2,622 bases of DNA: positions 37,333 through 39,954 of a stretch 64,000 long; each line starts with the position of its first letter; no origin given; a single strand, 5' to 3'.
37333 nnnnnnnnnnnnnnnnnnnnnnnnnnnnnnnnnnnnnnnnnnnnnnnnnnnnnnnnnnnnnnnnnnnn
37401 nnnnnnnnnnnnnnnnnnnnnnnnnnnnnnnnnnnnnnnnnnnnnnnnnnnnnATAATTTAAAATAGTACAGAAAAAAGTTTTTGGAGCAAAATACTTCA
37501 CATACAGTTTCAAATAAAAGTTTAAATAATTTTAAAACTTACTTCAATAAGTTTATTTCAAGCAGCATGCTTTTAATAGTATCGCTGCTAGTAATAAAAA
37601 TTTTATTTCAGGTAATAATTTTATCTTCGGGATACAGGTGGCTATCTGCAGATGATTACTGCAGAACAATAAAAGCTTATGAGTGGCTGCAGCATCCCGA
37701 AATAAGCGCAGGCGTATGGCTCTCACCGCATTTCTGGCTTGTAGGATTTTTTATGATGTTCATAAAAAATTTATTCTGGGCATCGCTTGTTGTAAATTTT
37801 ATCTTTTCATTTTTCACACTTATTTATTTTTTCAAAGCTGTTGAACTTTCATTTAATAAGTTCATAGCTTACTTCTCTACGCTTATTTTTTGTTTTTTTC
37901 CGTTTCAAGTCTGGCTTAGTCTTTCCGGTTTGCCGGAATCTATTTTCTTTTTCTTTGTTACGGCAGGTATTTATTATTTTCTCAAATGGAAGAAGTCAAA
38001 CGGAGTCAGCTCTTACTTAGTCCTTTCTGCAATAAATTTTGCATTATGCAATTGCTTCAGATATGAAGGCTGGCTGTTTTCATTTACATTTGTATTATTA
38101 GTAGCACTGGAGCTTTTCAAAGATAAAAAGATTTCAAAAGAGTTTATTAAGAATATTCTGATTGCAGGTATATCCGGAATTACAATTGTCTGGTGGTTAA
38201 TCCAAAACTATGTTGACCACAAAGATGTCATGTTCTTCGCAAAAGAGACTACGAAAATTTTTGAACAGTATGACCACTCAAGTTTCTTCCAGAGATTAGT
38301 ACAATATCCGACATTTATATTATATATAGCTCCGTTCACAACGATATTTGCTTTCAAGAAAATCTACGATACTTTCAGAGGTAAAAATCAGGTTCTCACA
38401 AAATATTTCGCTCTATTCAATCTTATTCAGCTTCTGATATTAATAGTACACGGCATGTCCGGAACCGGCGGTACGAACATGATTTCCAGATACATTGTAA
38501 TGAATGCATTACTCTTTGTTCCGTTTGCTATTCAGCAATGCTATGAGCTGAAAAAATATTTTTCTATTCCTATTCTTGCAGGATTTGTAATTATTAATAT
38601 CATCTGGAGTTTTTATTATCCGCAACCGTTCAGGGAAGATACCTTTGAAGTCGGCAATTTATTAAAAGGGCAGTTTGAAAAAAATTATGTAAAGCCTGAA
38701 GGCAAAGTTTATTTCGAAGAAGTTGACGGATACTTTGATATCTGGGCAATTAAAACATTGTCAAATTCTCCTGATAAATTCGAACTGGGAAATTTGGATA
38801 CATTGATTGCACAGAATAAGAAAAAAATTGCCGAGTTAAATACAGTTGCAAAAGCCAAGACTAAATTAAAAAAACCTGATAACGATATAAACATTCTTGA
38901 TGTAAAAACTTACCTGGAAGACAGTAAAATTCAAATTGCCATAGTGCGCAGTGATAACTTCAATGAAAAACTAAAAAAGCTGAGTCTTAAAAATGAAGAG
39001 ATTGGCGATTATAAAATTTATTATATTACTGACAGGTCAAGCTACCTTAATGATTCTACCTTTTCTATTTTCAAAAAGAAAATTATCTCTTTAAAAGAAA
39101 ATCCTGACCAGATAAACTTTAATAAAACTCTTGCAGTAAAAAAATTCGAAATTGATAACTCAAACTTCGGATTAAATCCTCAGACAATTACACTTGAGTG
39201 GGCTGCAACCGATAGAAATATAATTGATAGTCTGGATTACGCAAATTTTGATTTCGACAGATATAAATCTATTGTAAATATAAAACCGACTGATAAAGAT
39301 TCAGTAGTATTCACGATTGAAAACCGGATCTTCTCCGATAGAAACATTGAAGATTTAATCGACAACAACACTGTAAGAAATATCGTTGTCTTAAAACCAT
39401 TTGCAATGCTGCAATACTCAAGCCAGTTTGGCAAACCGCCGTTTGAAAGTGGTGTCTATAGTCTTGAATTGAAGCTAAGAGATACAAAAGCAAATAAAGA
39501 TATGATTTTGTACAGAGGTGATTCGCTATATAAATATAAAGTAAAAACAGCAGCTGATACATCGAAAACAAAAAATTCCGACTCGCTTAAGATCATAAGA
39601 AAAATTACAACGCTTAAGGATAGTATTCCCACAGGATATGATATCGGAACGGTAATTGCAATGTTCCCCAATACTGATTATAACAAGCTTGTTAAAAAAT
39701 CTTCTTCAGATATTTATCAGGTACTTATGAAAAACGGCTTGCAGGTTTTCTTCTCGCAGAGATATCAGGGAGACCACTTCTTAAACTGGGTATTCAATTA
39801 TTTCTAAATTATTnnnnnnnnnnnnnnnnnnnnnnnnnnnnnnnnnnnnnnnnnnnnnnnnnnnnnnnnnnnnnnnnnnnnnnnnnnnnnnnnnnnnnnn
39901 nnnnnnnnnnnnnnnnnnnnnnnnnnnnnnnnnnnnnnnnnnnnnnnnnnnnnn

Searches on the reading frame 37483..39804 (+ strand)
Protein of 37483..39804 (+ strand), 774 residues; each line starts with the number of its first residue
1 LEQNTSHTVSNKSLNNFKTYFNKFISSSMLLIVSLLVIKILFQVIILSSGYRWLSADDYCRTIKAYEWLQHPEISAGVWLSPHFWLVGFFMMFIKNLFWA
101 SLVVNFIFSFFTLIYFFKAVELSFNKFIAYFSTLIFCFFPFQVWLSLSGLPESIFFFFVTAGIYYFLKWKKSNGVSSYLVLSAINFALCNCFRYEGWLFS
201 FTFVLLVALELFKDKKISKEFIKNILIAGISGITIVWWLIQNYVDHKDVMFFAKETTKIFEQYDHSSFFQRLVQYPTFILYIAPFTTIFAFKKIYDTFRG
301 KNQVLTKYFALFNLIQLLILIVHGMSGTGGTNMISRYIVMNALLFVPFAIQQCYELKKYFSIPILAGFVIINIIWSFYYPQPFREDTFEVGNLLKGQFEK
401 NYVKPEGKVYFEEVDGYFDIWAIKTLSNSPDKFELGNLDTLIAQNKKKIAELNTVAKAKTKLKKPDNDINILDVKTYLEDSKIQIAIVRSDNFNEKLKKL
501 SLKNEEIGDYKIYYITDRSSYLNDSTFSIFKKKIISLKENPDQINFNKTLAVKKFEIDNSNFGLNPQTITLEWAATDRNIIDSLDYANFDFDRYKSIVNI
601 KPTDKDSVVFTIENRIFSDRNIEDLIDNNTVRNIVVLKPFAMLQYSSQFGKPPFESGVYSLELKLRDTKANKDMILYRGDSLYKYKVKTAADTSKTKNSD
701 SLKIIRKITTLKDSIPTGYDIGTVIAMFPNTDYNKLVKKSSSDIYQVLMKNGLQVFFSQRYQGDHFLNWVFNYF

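Call 14: search_protein_families(library=pfam, proteins=[window:37483-39804:+], max_evalue=0.001)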
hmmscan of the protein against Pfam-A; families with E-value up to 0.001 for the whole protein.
window:37483-39804:+ (774 aa): 2 families
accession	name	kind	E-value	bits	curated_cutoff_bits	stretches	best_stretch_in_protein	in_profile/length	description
PF13231.12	PMT_2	-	3.3e-06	27.8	26.1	1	83-238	6-160/160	Dolichyl-phosphate-mannose-protein mannosyltransferase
PF02366.24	PMT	-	0.00032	20.8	22.7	1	93-240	78-232/245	Dolichyl-phosphate-mannose-protein mannosyltransferase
